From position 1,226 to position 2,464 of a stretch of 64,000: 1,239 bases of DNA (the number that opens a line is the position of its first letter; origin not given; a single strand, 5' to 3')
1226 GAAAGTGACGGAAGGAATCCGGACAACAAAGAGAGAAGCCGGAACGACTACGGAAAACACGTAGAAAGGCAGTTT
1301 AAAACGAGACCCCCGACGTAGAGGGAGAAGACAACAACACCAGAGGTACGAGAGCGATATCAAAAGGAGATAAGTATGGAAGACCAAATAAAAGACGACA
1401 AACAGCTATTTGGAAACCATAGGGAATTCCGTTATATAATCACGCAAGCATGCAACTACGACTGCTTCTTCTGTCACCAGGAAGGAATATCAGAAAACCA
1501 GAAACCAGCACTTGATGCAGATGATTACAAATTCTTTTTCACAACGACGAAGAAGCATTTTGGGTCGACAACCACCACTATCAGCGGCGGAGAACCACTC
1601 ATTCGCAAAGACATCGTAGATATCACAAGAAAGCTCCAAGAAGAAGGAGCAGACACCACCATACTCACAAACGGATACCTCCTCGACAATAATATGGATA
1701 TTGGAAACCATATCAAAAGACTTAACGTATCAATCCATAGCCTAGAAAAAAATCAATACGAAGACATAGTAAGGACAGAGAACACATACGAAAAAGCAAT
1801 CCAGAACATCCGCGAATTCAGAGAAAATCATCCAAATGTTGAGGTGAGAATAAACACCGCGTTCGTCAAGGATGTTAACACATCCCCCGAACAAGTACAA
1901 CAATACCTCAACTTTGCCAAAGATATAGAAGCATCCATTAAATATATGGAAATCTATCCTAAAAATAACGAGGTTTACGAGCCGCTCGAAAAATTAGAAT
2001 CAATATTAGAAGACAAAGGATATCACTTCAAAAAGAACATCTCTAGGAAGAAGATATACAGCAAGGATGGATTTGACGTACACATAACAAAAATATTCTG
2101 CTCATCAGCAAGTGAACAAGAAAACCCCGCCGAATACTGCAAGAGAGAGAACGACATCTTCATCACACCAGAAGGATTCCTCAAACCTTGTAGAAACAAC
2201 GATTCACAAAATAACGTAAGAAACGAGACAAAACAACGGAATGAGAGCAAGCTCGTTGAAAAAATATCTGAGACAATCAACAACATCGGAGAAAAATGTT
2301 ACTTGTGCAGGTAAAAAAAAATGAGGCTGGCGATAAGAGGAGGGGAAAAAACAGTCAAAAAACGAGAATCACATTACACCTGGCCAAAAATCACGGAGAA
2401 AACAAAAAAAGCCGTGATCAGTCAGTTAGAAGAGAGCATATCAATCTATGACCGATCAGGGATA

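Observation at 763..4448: Lower-GC, SD-led cassette of radical SAM, DegT aminotransferase and CYTH next to an Lrp regulator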

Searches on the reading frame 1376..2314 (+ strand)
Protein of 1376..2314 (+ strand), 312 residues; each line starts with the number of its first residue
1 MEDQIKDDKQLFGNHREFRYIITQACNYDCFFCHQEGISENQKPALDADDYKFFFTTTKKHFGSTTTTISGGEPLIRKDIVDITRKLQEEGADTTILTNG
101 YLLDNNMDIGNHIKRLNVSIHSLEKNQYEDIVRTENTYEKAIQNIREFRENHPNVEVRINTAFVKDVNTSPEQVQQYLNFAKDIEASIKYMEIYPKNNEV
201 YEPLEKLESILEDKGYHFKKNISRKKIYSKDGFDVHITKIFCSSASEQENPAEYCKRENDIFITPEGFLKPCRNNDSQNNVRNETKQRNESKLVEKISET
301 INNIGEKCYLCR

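Call 3: search_protein_families(library=pfam, proteins=[window:1376-2314:+], max_evalue=0.01)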
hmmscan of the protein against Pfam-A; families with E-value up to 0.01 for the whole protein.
window:1376-2314:+ (312 aa): 3 families
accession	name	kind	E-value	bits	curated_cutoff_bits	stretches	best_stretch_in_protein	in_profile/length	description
PF04055.27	Radical_SAM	-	9.4e-20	71.9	29.5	1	20-166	1-153/166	Radical SAM superfamily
PF13353.11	Fer4_12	-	0.00043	21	22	1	23-121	12-114/137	4Fe-4S single cluster domain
PF19238.5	Radical_SAM_2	-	0.0038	17.4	26.7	0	109-171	73-132/151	Radical SAM-like domain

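Call 4: search_protein_families(library=ncbifam, proteins=[window:1376-2314:+], max_evalue=0.01)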
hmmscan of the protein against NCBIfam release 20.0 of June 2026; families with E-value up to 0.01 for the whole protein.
window:1376-2314:+ (312 aa): 54 families (the best 25 are shown)
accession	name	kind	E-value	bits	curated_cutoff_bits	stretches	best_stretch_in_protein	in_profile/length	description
TIGR02668.1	moaA_archaeal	equivalog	5e-43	147.2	325.25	1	16-303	10-297/303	GTP 3',8-cyclase MoaA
NF001199.0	PRK00164.2-1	equivalog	2.1e-38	132.2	231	1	16-302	12-299/308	GTP 3',8-cyclase MoaA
TIGR02666.1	moaA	equivalog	3.3e-31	108.5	284.05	1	15-303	9-308/336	GTP 3',8-cyclase MoaA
NF038283.1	viperin_w_prok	equivalog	7.9e-23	81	180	1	20-172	6-170/281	viperin family antiviral radical SAM protein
TIGR04317.1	W_rSAM_matur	equivalog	8.1e-17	61.4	380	1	22-272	10-255/349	tungsten cofactor oxidoreductase radical SAM maturase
TIGR04545.1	rSAM_ahbD_hemeb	equivalog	5.3e-16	59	500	1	21-188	5-169/339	heme b synthase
TIGR03977.1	rSAM_pair_HxsC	equivalog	4e-14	52.2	267.9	1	20-159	29-173/292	His-Xaa-Ser system radical SAM maturase HxsC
TIGR04546.1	rSAM_ahbC_deAc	equivalog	4.4e-14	52.1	650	1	21-167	44-193/390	12,18-didecarboxysiroheme deacetylase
TIGR04054.1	rSAM_NirJ1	equivalog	5.6e-14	51.6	650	1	20-168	40-191/387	putative heme d1 biosynthesis radical SAM protein NirJ1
TIGR04250.1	SCM_rSAM_ScmE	equivalog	5.7e-14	51.8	400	1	22-171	9-162/358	SynChlorMet cassette radical SAM/SPASM protein ScmE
TIGR04055.1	rSAM_NirJ2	equivalog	1.2e-13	51.3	500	1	22-187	6-167/326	putative heme d1 biosynthesis radical SAM protein NirJ2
NF050035.1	rSAM_WgK_link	exception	2e-12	46.8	650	1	22-152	15-147/367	radical SAM/SPASM peptide maturase WgkB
TIGR03470.1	HpnH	equivalog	2.1e-12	46.7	225.05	1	62-205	71-207/318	adenosyl-hopene transferase HpnH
TIGR04053.2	TIGR04053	equivalog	5.5e-12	45.6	395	1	22-177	14-172/366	TIGR04053 family radical SAM/SPASM domain-containing protein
NF045574.1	sacti_mat_StsB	exception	6e-12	45.1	625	1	18-189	98-265/466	StsB family radical SAM/SPASM domain sactipeptide maturase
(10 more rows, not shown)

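Call 7: search_protein_families(library=padloc, proteins=[window:1376-2314:+], max_evalue=0.1)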
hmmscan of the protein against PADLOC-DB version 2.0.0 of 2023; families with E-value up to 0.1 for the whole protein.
window:1376-2314:+ (312 aa): 3 families
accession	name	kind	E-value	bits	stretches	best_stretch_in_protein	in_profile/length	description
PDLC02903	pVip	-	9.6e-24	82.2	1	20-182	4-162/257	Viperins not associated with kinases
PDLC02904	pVip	-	6.2e-19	66.5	1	20-182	7-166/262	Viperins associated with kinases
PDLC02905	pVip-kinase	-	1.4e-05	22.6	1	22-133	188-304/474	Viperin-kinase fusion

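Call 9: search_solved_structures(query=window:1376-2314:+, max_evalue=0.001, show_alignments=2)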
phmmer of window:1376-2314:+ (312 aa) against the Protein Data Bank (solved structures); distinct sequences matched with E-value up to 0.001: 6.
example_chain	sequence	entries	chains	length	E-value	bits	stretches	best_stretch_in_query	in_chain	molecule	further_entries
8wm2_A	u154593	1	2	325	5.2e-10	43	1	17-122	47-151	Fe-S radical SAM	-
1tv7_A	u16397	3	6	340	9.3e-10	42.2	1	3-199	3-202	Molybdenum cofactor biosynthesis protein A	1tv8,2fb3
2fb2_A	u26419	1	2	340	6.1e-09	39.5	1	3-199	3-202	Molybdenum cofactor biosynthesis protein A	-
7vob_C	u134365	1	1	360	1.5e-05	28.4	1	21-108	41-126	Cytosylglucuronate decarboxylase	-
7voc_C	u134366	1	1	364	1.5e-05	28.3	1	21-108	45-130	Cytosylglucuronate decarboxylase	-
7n7h_A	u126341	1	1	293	0.00067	23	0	19-162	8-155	VIPERIN-LIKE ENZYME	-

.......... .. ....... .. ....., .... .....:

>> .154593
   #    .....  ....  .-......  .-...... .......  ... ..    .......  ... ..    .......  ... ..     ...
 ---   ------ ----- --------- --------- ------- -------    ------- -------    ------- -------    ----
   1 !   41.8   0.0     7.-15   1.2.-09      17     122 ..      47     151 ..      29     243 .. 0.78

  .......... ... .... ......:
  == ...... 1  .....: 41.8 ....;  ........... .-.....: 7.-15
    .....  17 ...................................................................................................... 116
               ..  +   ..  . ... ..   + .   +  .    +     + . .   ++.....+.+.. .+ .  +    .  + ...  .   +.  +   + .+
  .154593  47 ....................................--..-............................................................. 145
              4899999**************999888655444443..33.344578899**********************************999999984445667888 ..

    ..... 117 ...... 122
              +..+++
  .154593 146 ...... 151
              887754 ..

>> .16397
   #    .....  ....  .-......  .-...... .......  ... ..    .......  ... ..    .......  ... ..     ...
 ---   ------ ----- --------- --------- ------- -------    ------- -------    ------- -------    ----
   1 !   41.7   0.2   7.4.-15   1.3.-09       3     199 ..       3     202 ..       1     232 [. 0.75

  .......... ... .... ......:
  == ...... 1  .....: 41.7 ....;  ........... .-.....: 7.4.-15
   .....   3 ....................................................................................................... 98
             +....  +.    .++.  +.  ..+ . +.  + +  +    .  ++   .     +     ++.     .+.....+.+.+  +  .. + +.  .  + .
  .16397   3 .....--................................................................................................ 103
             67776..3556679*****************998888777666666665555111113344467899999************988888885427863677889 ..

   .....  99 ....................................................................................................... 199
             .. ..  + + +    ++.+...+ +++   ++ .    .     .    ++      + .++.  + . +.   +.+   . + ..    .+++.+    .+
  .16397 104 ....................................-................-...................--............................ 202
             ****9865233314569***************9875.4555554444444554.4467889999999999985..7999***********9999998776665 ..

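Call 10: find_homologous_proteins(query=window:1376-2314:+, max_evalue=0.00001)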
Query window:1376-2314:+ (312 aa): 88 proteins with E <= 0.00001 among 799 candidates.
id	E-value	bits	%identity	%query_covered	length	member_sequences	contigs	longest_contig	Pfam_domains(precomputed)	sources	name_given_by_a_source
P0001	1.1e-206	704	100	100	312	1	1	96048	PF04055.28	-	-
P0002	2.5e-83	299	44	95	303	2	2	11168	PF04055.28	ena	-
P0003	7.0e-83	297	43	95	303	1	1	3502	PF04055.28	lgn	-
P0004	2.0e-82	296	45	94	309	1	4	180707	PF04055.28,PF13353.12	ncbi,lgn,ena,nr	ncbi:radical SAM protein [Candidatus Pacearchaeota archaeon]|nr:radical SAM protein [Candidatus Pace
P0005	3.5e-82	295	43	95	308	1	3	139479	PF04055.28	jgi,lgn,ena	-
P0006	1.5e-81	293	43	95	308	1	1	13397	PF04055.28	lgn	-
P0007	1.5e-81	293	43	95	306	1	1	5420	PF04055.28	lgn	-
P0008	1.9e-81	292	42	95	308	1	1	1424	PF04055.28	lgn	-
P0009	5.9e-81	291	45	95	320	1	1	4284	PF04055.28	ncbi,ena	-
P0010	1.2e-80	290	45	95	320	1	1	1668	PF04055.28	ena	-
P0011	2.0e-80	289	43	96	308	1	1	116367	PF04055.28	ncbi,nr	ncbi:MAG: radical SAM protein [Candidatus Moranbacteria bacterium]|nr:radical SAM protein [Candidatu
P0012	2.0e-80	289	40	95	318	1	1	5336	PF04055.28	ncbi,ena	-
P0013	4.4e-80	288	43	94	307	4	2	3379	PF04055.28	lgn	-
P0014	4.8e-80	288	43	95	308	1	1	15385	PF04055.28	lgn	-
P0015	7.8e-78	281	43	95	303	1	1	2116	PF04055.28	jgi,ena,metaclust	metaclust:\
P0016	6.9e-76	274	41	94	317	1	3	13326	PF04055.28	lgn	-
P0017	4.8e-70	255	39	94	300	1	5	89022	PF04055.28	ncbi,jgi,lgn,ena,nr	ncbi:MAG TPA: hypothetical protein DIC51_02450 [Coxiellaceae bacterium]|nr:hypothetical protein [Cox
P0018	1.9e-69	253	41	94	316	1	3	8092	PF04055.28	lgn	-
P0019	5.1e-69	252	35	99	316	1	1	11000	PF04055.28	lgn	-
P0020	8.1e-66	241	39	94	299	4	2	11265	PF04055.28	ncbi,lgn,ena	-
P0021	2.0e-65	240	39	95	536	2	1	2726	PF00155.28,PF04055.28,PF13353.12,PF01212.28,PF01041.24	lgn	-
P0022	7.8e-59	218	40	95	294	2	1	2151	PF04055.28,PF13353.12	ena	-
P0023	4.4e-57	212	35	90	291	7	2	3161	PF04055.28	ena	-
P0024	1.4e-49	188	37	82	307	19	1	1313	PF04055.28,PF13353.12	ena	-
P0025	1.7e-49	187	37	82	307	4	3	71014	PF04055.28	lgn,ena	-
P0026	1.8e-49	187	35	89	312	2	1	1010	PF04055.28,PF13353.12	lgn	-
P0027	5.0e-49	186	36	82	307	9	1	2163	PF04055.28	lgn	-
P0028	2.0e-44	171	29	96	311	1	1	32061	PF04055.28,PF19238.6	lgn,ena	-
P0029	3.6e-44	170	41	61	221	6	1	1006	PF04055.28,PF13353.12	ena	-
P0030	5.3e-44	169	33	91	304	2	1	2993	PF04055.28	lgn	-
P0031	6.0e-42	163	31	94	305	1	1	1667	PF04055.28,PF13353.12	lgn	-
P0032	1.6e-27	115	40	46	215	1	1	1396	PF04055.28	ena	-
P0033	3.1e-18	85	29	82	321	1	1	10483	PF04055.28,PF13353.12,PF06463.19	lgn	-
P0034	1.4e-15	76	26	84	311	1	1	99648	PF04055.28,PF13353.12,PF06463.19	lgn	-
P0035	1.9e-14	72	27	85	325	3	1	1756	PF04055.28,PF06463.19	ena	-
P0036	5.5e-14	71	27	85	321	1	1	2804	PF04055.28,PF13353.12,PF06463.19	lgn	-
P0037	2.6e-13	69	27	95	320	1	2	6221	PF04055.28,PF13353.12,PF06463.19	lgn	-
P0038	3.0e-13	68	27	83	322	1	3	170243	PF04055.28,PF13353.12,PF06463.19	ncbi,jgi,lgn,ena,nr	ncbi:MAG: GTP 3',8-cyclase MoaA [Thermoprotei archaeon]|nr:MAG: GTP 3',8-cyclase MoaA [Thermoprotei 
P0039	4.1e-13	68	27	82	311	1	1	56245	PF04055.28,PF13353.12,PF06463.19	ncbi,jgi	ncbi:MAG: GTP 3',8-cyclase MoaA [Candidatus Helarchaeota archaeon]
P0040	5.3e-13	68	27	96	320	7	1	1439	PF04055.28,PF13353.12,PF06463.19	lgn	-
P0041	3.5e-11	62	29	54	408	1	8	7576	PF13186.12,PF04055.28,PF13353.12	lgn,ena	-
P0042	7.8e-11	61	29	54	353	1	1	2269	PF04055.28,PF13353.12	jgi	-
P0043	3.5e-10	58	24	85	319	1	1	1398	PF04055.28,PF13353.12,PF06463.19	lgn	-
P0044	4.1e-10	58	23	83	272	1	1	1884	PF04055.28,PF13353.12,PF06463.19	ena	-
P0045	6.1e-10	58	24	60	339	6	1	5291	PF04055.28,PF13353.12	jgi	-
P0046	7.2e-10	57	28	59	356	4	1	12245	PF04055.28,PF13353.12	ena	-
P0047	1.2e-9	57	22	91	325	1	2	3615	PF04055.28,PF13353.12,PF06463.19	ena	-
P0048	1.3e-9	57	25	83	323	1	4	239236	PF04055.28,PF13353.12,PF06463.19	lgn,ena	-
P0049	5.9e-9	54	24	83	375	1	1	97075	PF04055.28,PF13353.12,PF06463.19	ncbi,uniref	ncbi:GTP 3',8-cyclase MoaA [Pseudoclavibacter sp. JSM 162008]|uniref:GTP 3',8-cyclase MoaA n=1 Tax=P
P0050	8.7e-9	54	30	47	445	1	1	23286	PF13186.12,PF04055.28,PF13353.12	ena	-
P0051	1.0e-8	54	26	69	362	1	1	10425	PF04055.28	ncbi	-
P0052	1.4e-8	53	24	83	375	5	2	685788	PF04055.28,PF13353.12,PF06463.19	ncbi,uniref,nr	ncbi:GTP 3',8-cyclase MoaA [Pseudoclavibacter terrae]|uniref:GTP 3',8-cyclase n=1 Tax=Pseudoclavibac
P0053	7.9e-8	51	28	44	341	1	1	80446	PF13186.12,PF04055.28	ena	-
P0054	9.3e-8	50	26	85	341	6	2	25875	PF04055.28,PF06463.19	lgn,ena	-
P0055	9.8e-8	50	25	63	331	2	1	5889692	PF04055.28,PF06463.19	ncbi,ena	-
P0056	1.0e-7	50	28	54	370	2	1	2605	PF04055.28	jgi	jgi:MoaA/NifB/PqqE/SkfB family radical SAM enzyme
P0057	1.1e-7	50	25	96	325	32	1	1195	PF04055.28,PF13353.12,PF06463.19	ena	-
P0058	1.5e-7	50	23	91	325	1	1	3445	PF04055.28,PF13353.12,PF06463.19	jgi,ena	-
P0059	1.5e-7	50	23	91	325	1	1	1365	PF04055.28,PF13353.12,PF06463.19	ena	-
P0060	2.3e-7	49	25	93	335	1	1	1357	PF04055.28,PF13353.12,PF06463.19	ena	-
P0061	2.3e-7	49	25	77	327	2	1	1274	PF04055.28,PF13353.12,PF06463.19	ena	-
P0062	2.4e-7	49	22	91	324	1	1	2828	PF04055.28,PF13353.12,PF06463.19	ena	-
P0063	2.4e-7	49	28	72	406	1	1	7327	PF04055.28,PF13353.12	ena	-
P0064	3.7e-7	49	26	93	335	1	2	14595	PF04055.28,PF13353.12,PF06463.19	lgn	-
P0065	3.7e-7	49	26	93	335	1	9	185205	PF04055.28,PF13353.12,PF06463.19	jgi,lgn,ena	-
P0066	4.6e-7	48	26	93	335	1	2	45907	PF04055.28,PF13353.12,PF06463.19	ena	-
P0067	5.2e-7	48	26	93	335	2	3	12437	PF04055.28,PF13353.12,PF06463.19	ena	-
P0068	5.3e-7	48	25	86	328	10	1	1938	PF04055.28,PF06463.19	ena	-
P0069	6.6e-7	48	23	95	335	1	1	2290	PF04055.28,PF13353.12,PF06463.19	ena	-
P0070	6.6e-7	48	23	95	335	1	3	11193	PF04055.28,PF13353.12,PF06463.19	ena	-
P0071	6.9e-7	48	22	95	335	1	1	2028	PF04055.28,PF13353.12,PF06463.19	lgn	-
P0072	6.9e-7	48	22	95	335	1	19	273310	PF04055.28,PF13353.12,PF06463.19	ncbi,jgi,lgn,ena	-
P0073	7.0e-7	48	22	87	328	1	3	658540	PF04055.28,PF13353.12,PF06463.19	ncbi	-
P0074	8.5e-7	47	22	91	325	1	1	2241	PF04055.28,PF13353.12,PF06463.19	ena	-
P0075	9.9e-7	47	23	91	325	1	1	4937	PF04055.28,PF13353.12,PF06463.19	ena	-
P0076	1.2e-6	47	22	91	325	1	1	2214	PF04055.28,PF13353.12,PF06463.19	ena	-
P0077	1.3e-6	47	23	91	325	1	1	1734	PF04055.28,PF13353.12,PF06463.19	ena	-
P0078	1.5e-6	46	22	91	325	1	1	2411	PF04055.28,PF13353.12,PF06463.19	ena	-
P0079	1.7e-6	46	22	95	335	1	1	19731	PF04055.28,PF13353.12,PF06463.19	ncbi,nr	ncbi:MAG: GTP 3',8-cyclase MoaA [Euryarchaeota archaeon]|nr:GTP 3',8-cyclase MoaA [Euryarchaeota arc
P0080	2.1e-6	46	26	84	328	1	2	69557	PF04055.28,PF06463.19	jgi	-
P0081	2.4e-6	46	27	54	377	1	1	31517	PF04055.28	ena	-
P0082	3.4e-6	45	27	80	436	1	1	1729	PF04055.28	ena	-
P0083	4.2e-6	45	29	52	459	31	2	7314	PF13186.12,PF04055.28,PF13353.12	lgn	-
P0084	4.3e-6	45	27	43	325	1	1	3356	PF13186.12,PF04055.28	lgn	-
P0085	5.8e-6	45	22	95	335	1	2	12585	PF04055.28,PF13353.12,PF06463.19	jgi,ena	jgi:cyclic pyranopterin phosphate synthase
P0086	5.9e-6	45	22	95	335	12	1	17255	PF04055.28,PF13353.12,PF06463.19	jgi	-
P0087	6.2e-6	44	21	95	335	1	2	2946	PF04055.28,PF13353.12,PF06463.19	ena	-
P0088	9.4e-6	44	27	45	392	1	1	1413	PF13186.12,PF04055.28,PF13353.12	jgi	jgi:12,18-didecarboxysiroheme deacetylase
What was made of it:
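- Scores drop from at least 115 bits to at most 85 bits at the boundary with true MoaA (call 10).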

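Call 12: find_encoding_contigs(protein=P0004, flank=8000, max_places=2)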
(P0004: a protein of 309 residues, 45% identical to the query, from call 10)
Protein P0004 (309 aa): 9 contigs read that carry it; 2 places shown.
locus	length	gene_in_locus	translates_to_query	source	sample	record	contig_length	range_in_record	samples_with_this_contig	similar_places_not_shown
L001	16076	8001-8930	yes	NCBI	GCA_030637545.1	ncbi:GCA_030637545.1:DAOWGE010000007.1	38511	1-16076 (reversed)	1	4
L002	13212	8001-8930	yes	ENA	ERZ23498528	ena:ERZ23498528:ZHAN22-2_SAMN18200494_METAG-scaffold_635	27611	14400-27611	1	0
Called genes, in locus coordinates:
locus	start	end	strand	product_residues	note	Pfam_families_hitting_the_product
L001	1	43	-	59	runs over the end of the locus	-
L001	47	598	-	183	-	PF12836:HHH_3, PF14520:HHH_5 (faint), PF00633:HHH (faint)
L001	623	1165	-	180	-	-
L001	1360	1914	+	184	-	PF01936:NYN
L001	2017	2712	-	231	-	-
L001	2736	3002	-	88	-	-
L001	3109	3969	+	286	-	-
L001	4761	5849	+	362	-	-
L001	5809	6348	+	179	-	PF00293:NUDIX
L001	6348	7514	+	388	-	PF01022:HTH_5 (weak)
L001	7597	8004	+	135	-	-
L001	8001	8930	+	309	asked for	PF04055:Radical_SAM, PF13353:Fer4_12 (weak)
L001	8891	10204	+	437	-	PF00155:Aminotran_1_2, PF01041:DegT_DnrJ_EryC1, PF01053:Cys_Met_Meta_PP (weak), PF00266:Aminotran_5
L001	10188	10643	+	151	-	PF00293:NUDIX, PF14815:NUDIX_4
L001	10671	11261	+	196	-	PF06941:NT5C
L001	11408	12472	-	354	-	-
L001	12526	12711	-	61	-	PF00125:Histone (weak), PF00808:CBFD_NFYB_HMF (faint)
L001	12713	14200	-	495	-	PF01406:tRNA-synt_1e (weak), PF01921:tRNA-synt_1f, PF09334:tRNA-synt_1g (faint), PF19269:Anticodon_2 (weak)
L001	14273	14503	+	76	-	-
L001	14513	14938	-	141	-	PF00075:RNase_H (weak), PF13456:RVT_3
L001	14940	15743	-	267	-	PF13495:Phage_int_SAM_4, PF00589:Phage_integrase, PF22823:MrpR_C_cat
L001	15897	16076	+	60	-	?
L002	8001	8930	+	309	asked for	PF04055:Radical_SAM, PF13353:Fer4_12 (weak)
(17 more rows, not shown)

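Call 13: find_encoding_contigs(protein=P0011, flank=8000, max_places=2)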
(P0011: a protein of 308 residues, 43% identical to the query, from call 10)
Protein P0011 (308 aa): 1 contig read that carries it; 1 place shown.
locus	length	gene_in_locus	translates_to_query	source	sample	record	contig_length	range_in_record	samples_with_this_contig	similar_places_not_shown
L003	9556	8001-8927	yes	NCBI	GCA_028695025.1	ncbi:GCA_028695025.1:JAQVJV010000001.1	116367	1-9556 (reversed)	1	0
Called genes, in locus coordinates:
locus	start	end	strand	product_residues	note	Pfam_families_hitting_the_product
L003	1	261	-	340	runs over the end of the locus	PF00768:Peptidase_S11, PF13354:Beta-lactamase2 (weak)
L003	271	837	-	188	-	PF04079:SMC_ScpB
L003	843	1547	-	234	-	PF02616:SMC_ScpA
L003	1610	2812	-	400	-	PF07690:MFS_1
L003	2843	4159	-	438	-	PF01336:tRNA_anti-codon, PF00152:tRNA-synt_2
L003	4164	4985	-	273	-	PF00072:Response_reg, PF13344:Hydrolase_6 (faint), PF00072:Response_reg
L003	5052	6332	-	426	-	PF03446:NAD_binding_2 (weak), PF03721:UDPG_MGDP_dh_N, PF00984:UDPG_MGDP_dh, PF03720:UDPG_MGDP_dh_C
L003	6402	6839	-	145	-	PF10779:XhlA (faint)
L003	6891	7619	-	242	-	PF24827:AstE_AspA_cat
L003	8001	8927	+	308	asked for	PF04055:Radical_SAM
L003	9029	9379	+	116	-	PF00293:NUDIX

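Call 14: find_encoding_contigs(protein=P0017, flank=8000, max_places=2)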
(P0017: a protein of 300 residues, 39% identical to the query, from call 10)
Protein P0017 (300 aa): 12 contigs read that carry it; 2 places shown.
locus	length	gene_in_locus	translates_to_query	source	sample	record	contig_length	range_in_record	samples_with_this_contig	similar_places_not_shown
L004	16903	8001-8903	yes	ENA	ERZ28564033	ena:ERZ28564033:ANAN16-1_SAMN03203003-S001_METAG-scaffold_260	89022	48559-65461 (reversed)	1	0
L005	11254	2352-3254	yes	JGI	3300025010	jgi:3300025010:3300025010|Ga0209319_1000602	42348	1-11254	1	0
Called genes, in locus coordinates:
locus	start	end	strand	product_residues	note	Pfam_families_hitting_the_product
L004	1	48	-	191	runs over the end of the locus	PF02357:NusG, PF00467:KOW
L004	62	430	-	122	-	PF00584:SecE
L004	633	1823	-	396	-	PF00009:GTP_EFTU, PF03144:GTP_EFTU_D2, PF03143:GTP_EFTU_D3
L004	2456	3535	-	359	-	-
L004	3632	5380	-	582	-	PF05170:AsmA, PF13116:YhdP, PF05359:DUF748, PF13116:YhdP, PF05170:AsmA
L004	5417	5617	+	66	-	-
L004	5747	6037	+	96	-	-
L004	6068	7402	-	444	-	-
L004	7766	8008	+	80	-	PF02599:CsrA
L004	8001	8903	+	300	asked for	PF04055:Radical_SAM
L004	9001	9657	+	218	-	PF01966:HD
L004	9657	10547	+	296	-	PF00892:EamA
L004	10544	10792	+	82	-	-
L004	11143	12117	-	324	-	PF00152:tRNA-synt_2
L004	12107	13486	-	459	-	PF07690:MFS_1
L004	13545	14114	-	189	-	PF08207:EFP_N, PF01132:EFP, PF09285:Elong-fact-P_C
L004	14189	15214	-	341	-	PF08240:ADH_N, PF16912:Glu_dehyd_C, PF00107:ADH_zinc_N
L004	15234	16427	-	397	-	PF00266:Aminotran_5 (faint), PF00155:Aminotran_1_2, PF00464:SHMT (weak)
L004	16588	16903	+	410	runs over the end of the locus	PF00144:Beta-lactamase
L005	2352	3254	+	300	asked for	PF04055:Radical_SAM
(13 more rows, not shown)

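Call 15: find_encoding_contigs(protein=P0005, flank=8000, max_places=2)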
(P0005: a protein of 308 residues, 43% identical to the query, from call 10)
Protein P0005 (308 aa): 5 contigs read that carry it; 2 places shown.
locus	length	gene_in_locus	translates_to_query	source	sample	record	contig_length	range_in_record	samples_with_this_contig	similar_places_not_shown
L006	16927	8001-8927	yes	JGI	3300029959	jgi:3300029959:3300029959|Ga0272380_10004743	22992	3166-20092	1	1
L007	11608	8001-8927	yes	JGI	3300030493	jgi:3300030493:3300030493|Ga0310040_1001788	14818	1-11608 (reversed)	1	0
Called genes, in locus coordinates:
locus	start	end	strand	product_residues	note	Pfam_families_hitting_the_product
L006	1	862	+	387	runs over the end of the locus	PF00591:Glycos_transf_3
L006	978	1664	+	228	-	PF00294:PfkB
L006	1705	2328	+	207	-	PF00702:Hydrolase, PF13419:HAD_2, PF02283:CobU (weak), PF13242:Hydrolase_like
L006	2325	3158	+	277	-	PF03437:BtpA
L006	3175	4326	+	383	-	PF05343:Peptidase_M42 (faint), PF01546:Peptidase_M20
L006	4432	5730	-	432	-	PF00282:Pyridoxal_deC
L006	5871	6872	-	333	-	PF00579:tRNA-synt_1b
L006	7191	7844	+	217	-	-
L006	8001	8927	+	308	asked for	PF04055:Radical_SAM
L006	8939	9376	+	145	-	PF00293:NUDIX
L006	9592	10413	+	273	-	-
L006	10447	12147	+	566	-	PF00512:HisKA, PF02518:HATPase_c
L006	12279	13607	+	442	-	PF00275:EPSP_synthase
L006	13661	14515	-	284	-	PF02811:PHP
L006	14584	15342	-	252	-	-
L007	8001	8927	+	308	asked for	PF04055:Radical_SAM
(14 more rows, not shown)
